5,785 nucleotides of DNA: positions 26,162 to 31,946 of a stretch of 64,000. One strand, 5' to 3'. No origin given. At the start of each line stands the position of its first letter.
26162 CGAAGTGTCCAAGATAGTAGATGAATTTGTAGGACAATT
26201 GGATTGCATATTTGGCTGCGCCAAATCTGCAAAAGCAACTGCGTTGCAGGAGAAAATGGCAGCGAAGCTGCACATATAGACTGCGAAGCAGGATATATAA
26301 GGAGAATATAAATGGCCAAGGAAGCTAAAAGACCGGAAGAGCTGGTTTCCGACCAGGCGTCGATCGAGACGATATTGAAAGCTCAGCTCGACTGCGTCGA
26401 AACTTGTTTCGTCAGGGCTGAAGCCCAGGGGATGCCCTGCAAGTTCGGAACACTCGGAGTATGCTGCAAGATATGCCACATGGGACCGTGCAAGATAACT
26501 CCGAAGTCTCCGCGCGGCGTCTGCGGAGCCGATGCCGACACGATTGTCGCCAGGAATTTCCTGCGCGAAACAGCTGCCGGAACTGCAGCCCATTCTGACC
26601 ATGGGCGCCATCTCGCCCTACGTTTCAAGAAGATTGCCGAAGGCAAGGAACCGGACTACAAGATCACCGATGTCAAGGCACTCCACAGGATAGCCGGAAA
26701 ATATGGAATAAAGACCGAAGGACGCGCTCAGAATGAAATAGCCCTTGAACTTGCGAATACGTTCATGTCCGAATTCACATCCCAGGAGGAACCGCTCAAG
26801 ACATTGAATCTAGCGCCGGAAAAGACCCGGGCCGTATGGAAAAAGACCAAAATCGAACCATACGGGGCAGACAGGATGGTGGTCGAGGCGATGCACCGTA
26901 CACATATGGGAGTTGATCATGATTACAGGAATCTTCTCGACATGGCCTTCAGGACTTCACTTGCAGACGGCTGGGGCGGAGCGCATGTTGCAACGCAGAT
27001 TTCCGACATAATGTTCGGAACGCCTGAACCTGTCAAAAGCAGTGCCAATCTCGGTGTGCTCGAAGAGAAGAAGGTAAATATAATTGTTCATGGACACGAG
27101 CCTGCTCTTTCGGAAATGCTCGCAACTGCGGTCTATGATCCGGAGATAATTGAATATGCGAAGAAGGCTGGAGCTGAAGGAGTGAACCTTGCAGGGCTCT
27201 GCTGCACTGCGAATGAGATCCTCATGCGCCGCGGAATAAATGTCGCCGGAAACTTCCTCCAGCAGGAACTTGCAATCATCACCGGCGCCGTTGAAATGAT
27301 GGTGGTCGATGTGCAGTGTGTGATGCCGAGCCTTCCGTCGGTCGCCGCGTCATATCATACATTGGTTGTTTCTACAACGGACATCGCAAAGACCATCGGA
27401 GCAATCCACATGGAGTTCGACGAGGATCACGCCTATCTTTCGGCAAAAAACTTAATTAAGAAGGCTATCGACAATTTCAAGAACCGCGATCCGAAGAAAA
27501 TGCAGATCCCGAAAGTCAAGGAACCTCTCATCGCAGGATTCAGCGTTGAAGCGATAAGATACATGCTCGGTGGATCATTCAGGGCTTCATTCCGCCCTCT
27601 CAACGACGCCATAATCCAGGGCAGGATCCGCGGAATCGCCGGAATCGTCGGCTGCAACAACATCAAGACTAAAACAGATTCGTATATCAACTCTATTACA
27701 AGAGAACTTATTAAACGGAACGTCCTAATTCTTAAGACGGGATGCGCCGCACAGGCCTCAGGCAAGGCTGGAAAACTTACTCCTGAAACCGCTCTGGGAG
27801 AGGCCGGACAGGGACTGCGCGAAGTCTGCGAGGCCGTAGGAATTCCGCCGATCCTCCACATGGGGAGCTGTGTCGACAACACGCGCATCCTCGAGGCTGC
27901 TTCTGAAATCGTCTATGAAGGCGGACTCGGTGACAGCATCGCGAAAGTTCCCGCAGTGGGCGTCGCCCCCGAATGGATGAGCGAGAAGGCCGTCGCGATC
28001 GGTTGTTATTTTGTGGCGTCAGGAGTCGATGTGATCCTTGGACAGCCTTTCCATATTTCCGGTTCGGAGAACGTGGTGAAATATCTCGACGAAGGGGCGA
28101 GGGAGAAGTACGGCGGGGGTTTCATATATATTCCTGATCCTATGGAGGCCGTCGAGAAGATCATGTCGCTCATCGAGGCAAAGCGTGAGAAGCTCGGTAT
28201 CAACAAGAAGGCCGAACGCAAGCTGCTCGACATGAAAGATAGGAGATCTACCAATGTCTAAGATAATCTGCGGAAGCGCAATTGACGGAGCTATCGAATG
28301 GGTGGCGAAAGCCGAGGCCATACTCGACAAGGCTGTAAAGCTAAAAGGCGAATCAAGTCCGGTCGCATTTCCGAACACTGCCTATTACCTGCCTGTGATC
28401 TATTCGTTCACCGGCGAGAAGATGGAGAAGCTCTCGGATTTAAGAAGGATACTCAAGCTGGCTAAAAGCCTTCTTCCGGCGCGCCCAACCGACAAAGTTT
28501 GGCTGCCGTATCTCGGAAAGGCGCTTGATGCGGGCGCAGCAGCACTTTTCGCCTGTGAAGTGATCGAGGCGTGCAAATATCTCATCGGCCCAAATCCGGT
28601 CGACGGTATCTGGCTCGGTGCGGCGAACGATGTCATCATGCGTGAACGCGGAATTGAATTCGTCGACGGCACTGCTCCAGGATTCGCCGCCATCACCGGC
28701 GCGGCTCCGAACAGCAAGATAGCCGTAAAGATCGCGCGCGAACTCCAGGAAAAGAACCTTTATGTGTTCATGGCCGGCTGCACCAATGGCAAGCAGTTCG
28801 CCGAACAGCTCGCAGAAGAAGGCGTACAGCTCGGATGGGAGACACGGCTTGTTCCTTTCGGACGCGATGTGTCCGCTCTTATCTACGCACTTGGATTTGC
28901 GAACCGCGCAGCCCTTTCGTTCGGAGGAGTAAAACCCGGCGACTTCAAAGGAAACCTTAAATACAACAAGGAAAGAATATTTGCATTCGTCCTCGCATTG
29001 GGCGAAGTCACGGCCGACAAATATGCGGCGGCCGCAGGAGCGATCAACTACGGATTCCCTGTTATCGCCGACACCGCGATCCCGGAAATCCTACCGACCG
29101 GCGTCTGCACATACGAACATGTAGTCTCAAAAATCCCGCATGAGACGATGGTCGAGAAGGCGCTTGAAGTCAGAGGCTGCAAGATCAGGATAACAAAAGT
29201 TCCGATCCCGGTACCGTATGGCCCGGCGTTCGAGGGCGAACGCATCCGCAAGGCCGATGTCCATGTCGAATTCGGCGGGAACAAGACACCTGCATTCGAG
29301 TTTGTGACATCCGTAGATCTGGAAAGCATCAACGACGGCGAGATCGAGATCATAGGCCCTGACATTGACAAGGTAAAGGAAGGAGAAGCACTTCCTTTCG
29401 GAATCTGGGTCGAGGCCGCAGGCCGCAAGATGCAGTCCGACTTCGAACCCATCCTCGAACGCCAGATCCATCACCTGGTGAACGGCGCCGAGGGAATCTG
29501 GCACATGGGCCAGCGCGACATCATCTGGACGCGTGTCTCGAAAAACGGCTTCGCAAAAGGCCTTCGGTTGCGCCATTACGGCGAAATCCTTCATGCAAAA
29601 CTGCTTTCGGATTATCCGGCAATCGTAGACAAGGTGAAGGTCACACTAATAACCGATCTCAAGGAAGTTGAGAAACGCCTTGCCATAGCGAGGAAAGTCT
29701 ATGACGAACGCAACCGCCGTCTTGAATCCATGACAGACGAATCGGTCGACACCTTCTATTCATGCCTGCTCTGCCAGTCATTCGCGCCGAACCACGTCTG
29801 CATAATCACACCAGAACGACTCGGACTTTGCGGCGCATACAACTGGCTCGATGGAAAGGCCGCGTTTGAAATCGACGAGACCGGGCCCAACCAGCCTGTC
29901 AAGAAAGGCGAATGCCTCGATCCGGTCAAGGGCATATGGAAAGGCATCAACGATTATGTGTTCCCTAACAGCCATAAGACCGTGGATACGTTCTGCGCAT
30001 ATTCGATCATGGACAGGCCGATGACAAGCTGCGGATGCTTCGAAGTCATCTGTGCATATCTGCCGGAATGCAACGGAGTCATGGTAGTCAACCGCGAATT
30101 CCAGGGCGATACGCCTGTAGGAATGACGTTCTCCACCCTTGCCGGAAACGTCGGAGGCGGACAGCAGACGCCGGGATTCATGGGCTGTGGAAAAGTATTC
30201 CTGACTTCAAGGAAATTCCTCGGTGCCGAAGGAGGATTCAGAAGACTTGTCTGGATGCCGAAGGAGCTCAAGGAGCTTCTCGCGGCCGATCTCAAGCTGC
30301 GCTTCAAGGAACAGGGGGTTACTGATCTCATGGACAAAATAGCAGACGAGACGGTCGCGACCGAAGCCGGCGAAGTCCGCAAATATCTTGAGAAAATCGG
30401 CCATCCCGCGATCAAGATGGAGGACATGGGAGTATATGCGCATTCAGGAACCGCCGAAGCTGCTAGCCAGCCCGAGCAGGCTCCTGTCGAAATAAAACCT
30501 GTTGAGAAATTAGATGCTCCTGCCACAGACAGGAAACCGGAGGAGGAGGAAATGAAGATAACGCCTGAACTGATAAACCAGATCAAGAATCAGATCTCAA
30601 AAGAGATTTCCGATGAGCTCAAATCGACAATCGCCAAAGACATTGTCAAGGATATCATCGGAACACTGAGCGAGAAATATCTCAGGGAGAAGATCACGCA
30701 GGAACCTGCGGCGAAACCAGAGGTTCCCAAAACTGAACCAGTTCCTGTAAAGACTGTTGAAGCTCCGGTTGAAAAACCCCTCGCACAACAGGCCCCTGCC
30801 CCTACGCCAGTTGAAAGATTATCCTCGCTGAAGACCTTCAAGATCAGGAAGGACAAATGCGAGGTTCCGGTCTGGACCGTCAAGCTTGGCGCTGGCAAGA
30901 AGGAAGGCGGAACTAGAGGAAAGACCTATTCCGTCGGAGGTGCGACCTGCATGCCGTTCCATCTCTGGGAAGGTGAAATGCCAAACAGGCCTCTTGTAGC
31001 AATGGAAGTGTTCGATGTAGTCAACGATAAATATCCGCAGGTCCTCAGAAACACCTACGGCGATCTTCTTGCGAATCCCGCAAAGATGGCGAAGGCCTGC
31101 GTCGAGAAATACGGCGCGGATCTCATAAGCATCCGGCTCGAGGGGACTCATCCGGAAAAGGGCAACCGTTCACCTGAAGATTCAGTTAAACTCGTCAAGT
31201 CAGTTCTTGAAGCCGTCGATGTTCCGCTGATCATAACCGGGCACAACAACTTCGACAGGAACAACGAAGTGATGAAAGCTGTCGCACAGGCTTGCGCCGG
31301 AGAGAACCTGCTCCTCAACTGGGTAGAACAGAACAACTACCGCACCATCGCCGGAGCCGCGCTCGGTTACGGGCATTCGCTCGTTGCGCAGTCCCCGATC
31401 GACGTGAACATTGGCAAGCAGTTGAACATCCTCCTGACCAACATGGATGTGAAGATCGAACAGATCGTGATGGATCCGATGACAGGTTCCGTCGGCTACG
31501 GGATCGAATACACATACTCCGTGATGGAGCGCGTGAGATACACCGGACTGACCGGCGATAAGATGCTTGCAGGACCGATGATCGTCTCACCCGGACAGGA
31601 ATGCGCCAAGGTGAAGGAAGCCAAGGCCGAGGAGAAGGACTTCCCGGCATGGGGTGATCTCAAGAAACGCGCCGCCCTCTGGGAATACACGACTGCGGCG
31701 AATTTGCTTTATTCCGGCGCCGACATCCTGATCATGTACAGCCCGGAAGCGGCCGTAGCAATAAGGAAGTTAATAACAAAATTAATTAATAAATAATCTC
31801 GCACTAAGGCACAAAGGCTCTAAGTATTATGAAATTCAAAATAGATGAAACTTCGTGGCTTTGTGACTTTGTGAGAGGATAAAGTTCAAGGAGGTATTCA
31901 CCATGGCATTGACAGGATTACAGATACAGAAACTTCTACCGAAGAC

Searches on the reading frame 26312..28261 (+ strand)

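Call 8: search_protein_families(library=pfam, proteins=[window:26312-28261:+])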
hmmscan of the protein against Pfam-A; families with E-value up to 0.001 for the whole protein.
window:26312-28261:+ (649 aa): 1 family
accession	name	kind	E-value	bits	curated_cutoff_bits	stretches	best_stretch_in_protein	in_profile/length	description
PF03063.25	Prismane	-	5.5e-168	560.2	27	1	50-610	1-512/513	Prismane/CO dehydrogenase family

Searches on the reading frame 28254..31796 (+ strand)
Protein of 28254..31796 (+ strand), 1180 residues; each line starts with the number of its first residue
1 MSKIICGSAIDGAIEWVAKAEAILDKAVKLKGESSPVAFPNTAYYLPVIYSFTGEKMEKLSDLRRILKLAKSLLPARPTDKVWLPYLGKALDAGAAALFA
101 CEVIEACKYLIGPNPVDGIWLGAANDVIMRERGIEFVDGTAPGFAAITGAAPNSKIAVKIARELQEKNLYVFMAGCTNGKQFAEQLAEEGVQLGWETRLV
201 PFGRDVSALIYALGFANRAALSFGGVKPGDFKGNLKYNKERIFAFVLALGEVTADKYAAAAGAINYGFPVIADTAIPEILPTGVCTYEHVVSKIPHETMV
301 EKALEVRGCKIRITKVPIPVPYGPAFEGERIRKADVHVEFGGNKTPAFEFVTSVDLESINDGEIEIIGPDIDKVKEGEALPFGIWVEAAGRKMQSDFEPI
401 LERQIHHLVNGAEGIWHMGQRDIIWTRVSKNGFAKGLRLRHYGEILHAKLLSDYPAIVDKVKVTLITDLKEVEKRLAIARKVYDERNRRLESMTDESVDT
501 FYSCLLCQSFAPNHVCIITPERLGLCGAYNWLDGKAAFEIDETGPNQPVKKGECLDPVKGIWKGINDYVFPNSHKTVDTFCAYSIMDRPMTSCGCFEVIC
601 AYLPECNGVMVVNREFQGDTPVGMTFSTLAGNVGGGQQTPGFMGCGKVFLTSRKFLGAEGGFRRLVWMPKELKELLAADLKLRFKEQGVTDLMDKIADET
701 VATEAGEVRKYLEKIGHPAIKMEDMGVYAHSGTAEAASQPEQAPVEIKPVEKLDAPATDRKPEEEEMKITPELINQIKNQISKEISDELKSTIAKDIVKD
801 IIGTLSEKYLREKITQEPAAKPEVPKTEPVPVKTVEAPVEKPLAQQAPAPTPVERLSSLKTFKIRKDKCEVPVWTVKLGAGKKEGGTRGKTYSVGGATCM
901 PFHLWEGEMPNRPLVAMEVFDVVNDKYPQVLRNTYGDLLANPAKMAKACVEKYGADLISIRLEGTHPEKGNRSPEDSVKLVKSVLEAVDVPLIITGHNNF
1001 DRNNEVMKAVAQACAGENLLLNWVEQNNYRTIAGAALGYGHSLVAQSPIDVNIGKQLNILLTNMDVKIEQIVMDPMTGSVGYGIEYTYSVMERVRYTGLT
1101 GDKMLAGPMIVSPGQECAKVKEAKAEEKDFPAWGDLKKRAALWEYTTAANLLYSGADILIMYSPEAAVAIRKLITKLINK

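Call 8: search_protein_families(library=pfam, proteins=[window:28254-31796:+])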
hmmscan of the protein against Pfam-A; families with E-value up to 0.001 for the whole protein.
window:28254-31796:+ (1180 aa): 4 families
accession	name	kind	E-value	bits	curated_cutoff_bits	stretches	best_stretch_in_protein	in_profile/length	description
PF19436.4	ACS_CODH_B_C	-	1.1e-117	392.3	25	1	483-725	1-244/245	ACS/CODH beta subunit C-terminal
PF03598.20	CdhC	-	2.8e-64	216.1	24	1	318-472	1-155/155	CO dehydrogenase/acetyl-CoA synthase complex beta subunit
PF03599.22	CdhD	-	3.1e-41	141.8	24.8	1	886-1167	5-246/387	CO dehydrogenase/acetyl-CoA synthase delta subunit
PF18537.6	CODH_A_N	-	6.4e-30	103.5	32.2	1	22-110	2-83/83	Carbon monoxide dehydrogenase subunit alpha N-terminal domain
